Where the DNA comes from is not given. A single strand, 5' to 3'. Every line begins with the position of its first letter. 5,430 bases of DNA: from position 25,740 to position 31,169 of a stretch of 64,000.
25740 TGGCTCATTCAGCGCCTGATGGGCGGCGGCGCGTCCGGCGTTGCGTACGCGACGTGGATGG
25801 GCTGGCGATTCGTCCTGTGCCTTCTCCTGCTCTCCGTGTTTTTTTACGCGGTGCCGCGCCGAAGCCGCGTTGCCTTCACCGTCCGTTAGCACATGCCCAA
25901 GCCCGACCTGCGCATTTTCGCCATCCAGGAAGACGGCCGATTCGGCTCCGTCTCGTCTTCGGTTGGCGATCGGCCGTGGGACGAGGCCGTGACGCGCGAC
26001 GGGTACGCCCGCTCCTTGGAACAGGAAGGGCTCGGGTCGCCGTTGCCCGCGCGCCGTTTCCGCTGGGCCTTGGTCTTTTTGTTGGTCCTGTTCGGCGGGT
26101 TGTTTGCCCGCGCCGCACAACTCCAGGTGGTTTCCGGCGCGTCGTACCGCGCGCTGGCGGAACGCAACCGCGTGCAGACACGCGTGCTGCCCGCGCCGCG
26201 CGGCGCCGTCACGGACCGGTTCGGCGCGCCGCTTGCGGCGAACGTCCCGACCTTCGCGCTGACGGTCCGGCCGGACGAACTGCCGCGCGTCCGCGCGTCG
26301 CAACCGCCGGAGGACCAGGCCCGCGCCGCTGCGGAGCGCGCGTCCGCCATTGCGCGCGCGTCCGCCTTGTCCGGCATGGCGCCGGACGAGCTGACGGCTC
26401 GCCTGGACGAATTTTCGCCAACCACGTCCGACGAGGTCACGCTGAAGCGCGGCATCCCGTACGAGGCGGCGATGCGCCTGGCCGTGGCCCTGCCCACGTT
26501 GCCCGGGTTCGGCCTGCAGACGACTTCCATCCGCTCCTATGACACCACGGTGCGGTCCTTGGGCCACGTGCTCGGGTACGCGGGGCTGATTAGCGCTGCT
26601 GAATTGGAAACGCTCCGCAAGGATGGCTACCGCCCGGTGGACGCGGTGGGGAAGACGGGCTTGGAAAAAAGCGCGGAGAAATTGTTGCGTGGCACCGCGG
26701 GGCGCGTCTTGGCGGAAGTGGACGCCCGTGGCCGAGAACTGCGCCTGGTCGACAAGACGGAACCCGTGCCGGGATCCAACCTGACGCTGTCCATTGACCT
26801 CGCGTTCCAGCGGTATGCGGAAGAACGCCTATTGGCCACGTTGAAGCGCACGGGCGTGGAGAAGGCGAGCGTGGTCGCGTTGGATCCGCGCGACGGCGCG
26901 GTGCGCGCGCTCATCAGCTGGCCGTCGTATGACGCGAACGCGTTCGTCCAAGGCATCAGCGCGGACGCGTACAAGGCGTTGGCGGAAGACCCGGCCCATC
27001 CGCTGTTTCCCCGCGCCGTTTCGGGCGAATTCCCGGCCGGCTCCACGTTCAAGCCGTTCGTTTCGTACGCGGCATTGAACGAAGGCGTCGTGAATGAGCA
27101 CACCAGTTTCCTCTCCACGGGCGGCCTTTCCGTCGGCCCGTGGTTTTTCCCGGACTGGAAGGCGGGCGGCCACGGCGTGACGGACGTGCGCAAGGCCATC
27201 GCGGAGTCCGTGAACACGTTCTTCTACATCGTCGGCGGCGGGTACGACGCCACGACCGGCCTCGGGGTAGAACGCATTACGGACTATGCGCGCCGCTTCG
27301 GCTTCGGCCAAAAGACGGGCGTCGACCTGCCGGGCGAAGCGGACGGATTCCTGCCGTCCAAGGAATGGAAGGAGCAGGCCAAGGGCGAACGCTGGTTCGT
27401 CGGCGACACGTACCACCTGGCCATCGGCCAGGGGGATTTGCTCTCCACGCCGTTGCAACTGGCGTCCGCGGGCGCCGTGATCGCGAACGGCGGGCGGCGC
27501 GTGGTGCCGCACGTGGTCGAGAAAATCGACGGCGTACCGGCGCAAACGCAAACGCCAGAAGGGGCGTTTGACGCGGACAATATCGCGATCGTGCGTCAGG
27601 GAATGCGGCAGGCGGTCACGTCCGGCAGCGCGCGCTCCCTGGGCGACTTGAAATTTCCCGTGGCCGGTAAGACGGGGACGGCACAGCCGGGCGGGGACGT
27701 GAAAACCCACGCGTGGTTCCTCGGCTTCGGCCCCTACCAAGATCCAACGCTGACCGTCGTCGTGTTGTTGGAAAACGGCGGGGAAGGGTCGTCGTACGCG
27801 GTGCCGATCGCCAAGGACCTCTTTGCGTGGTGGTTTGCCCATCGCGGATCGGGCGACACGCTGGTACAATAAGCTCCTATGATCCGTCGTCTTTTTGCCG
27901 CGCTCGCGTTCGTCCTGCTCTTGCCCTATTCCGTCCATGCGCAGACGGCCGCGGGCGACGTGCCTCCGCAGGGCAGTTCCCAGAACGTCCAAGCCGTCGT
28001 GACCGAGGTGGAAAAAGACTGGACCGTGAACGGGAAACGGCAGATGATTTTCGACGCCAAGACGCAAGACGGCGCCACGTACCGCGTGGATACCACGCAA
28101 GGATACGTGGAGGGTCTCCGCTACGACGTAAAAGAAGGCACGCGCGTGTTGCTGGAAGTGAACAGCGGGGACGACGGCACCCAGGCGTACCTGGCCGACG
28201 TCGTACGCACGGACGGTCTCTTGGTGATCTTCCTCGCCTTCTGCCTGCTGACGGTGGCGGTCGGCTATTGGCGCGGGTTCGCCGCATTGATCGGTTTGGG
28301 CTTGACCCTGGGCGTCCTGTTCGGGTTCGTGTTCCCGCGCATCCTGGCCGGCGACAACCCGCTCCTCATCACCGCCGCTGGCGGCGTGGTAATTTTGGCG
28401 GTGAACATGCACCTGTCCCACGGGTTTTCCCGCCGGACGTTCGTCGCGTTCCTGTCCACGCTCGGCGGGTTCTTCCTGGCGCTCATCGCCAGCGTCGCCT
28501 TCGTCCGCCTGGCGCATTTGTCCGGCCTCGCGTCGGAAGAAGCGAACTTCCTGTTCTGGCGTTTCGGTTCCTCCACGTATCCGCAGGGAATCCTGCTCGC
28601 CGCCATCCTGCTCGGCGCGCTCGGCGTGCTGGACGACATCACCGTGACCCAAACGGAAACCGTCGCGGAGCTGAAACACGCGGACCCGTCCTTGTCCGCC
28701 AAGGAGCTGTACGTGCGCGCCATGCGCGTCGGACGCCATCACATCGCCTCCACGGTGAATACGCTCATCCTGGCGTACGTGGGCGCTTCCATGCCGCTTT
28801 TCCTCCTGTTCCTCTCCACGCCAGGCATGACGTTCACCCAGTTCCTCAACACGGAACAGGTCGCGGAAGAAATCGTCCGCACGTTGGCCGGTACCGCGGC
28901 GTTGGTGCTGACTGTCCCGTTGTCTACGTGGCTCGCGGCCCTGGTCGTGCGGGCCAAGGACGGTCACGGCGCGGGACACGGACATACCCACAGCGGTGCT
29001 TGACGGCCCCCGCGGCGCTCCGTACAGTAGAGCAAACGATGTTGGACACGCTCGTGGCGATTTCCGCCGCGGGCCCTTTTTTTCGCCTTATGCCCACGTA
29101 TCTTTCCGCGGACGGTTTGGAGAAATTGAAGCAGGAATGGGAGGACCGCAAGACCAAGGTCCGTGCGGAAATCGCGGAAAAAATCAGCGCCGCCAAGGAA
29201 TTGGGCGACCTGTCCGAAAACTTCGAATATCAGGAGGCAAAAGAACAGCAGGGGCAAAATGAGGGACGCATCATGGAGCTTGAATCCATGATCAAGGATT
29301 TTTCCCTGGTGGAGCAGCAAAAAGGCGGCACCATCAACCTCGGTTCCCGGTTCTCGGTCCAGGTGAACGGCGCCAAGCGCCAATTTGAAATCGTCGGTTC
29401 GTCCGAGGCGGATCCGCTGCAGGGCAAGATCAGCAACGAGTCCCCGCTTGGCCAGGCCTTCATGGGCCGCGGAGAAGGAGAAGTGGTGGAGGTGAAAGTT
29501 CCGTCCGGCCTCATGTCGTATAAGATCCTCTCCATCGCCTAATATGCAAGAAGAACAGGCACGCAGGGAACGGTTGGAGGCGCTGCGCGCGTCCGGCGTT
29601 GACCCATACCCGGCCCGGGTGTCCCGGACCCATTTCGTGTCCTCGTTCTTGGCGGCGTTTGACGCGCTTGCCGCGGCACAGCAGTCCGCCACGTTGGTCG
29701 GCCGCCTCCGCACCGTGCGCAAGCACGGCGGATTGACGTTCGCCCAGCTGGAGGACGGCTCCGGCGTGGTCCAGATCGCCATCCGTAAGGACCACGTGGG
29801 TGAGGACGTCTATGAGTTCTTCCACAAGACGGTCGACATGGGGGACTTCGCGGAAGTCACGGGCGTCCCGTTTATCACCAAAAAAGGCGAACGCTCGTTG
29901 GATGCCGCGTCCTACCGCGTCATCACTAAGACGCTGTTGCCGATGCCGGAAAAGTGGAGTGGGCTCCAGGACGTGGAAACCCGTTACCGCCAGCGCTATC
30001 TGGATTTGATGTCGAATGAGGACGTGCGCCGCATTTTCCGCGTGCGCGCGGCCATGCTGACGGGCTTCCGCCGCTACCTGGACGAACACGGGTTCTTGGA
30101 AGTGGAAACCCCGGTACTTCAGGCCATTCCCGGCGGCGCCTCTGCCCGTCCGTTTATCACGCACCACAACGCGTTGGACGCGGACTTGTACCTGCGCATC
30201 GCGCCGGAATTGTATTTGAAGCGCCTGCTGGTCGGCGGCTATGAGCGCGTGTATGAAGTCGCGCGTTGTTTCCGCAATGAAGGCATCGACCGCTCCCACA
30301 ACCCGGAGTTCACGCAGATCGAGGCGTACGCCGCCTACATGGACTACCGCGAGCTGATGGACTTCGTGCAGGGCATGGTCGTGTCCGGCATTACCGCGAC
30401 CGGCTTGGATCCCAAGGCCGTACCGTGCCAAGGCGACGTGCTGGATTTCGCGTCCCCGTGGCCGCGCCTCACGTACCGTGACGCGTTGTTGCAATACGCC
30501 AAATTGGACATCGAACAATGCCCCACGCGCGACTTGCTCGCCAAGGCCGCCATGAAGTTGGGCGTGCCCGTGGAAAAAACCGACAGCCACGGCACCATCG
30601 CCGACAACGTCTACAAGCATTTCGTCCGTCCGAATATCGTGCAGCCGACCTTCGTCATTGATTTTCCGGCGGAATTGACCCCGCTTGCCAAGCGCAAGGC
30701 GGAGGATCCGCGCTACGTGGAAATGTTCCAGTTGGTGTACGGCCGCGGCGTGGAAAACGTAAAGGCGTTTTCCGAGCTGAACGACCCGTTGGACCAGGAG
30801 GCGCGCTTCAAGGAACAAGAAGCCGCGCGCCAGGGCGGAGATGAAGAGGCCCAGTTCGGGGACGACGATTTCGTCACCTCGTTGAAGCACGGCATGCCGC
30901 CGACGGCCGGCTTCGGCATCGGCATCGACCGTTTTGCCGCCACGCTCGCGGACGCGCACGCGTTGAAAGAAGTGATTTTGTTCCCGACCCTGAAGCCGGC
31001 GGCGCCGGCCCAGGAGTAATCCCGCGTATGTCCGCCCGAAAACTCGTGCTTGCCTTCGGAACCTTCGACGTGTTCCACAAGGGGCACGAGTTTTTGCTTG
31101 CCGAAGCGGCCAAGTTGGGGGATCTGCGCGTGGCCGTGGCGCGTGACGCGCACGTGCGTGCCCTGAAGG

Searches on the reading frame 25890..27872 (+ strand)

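Call 73: search_protein_families(library=ncbifam, proteins=[window:25890-27872:+], max_evalue=0.00001)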
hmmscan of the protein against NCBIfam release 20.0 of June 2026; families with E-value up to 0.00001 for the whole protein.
window:25890-27872:+ (660 aa): 18 families
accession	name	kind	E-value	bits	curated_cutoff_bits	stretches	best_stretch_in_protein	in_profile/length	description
TIGR03423.1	pbp2_mrdA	equivalog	6.6e-164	546.7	455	1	55-650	1-592/593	penicillin-binding protein 2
NF008061.0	PRK10795.1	equivalog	3e-89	300.3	962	1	51-635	16-600/634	peptidoglycan DD-transpeptidase MrdA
TIGR02214.1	spoVD_pbp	equivalog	2.3e-64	217.9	688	1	60-644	5-550/636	stage V sporulation protein D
NF051842.1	PBP4_5_Efaec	equivalog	1.1e-46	159.5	700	1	89-635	150-653/668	penicillin-binding protein PBP4(5)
NF053573.1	PBP2_PenA_Neis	exception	4.8e-37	127.7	1105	1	56-643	27-551/572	peptidoglycan D,D-transpeptidase PBP2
NF011685.0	PRK15105.1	subfamily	2e-29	102.6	737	1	64-645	31-550/588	peptidoglycan glycosyltransferase FtsI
NF033378.1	MECD_PBP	exception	1.6e-28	99.5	1450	1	204-629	230-644/678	PBP2a family beta-lactam-resistant peptidoglycan transpeptidase MecD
NF038278.1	strep_PBP2B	exception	6.3e-27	94.3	975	2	468-632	481-657/678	penicillin-binding protein PBP2B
NF051885.1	tranpepglycosPbpC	equivalog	4.4e-25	88.3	900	2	510-615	451-557/632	multimodular transpeptidase-transglycosylase PbpC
NF000406.1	MECB_PBP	exception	1.2e-24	86.7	1450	1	223-599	247-607/674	PBP2a family beta-lactam-resistant peptidoglycan transpeptidase MecB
NF000237.1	MECA_PBP2A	equivalog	1.4e-24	86.4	750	1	210-599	234-602/668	PBP2a family beta-lactam-resistant peptidoglycan transpeptidase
TIGR02074.1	PBP_1a_fam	subfamily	6e-24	84.7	508.75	1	297-616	225-497/535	PBP1A family penicillin-binding protein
NF000410.1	MECA1_pure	exception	4e-23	81.4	1480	1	210-599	235-600/666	PBP2a family beta-lactam-resistant peptidoglycan transpeptidase MecA1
NF000408.1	MECA2_pure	exception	4.2e-23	81.4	1525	1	214-599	240-602/668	PBP2a family beta-lactam-resistant peptidoglycan transpeptidase MecA2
NF000409.1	MECA_pure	exception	3.4e-21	75.4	1490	1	212-599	238-602/668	PBP2a family beta-lactam-resistant peptidoglycan transpeptidase MecA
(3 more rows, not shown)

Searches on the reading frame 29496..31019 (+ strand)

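Call 73: search_protein_families(library=ncbifam, proteins=[window:29496-31019:+], max_evalue=0.00001)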
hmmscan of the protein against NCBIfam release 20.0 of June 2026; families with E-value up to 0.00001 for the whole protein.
window:29496-31019:+ (507 aa): 16 families
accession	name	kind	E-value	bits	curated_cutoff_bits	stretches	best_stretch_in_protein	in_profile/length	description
NF001756.1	PRK00484.1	subfamily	2.9e-178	593.5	468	1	19-501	3-487/488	lysine--tRNA ligase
TIGR00499.1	lysS_bact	equivalog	1.9e-163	544.7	427.6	1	18-501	4-494/496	lysine--tRNA ligase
NF002821.0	PRK02983.1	equivalog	4.1e-152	508.5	742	1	18-502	620-1101/1102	bifunctional lysylphosphatidylglycerol synthetase/lysine--tRNA ligase LysX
NF009101.0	PRK12445.1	subfamily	2e-133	445.6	1026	1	18-501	17-503/505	lysine--tRNA ligase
TIGR00462.1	genX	equivalog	5.5e-63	213.2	286.9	1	182-496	2-304/304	EF-P lysine aminoacylase EpmA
NF006828.0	PRK09350.1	equivalog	2.6e-54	184.7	264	1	180-497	15-321/325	elongation factor P--(R)-beta-lysine ligase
NF003483.0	PRK05159.1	equivalog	5.4e-46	157.3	353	1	61-497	16-430/438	aspartate--tRNA(Asn) ligase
TIGR00458.1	aspS_nondisc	equivalog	7.8e-44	150.3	368.4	1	63-498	13-421/428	aspartate--tRNA(Asn) ligase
NF001750.0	PRK00476.1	equivalog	1e-42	146.3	443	2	60-335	16-287/590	aspartate--tRNA ligase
TIGR00459.1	aspS_bact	equivalog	2.8e-42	144.8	373.85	2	61-335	15-282/586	aspartate--tRNA ligase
NF009460.0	PRK12820.1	equivalog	5.9e-28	97.4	1379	1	162-331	155-311/723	bifunctional aspartyl-tRNA synthetase/aspartyl/glutamyl-tRNA amidotransferase subunit C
TIGR00457.1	asnS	equivalog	1.6e-27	96.4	342.6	1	60-499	14-449/455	asparagine--tRNA ligase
NF003037.0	PRK03932.1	equivalog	4.8e-27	95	414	1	61-499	15-445/451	asparagine--tRNA ligase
NF005052.0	PRK06462.1-1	equivalog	5.1e-18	65.2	368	1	167-500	35-347/353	asparagine synthetase A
NF005054.0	PRK06462.1-4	equivalog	3.7e-13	49.2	309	0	375-499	195-311/318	asparagine synthetase A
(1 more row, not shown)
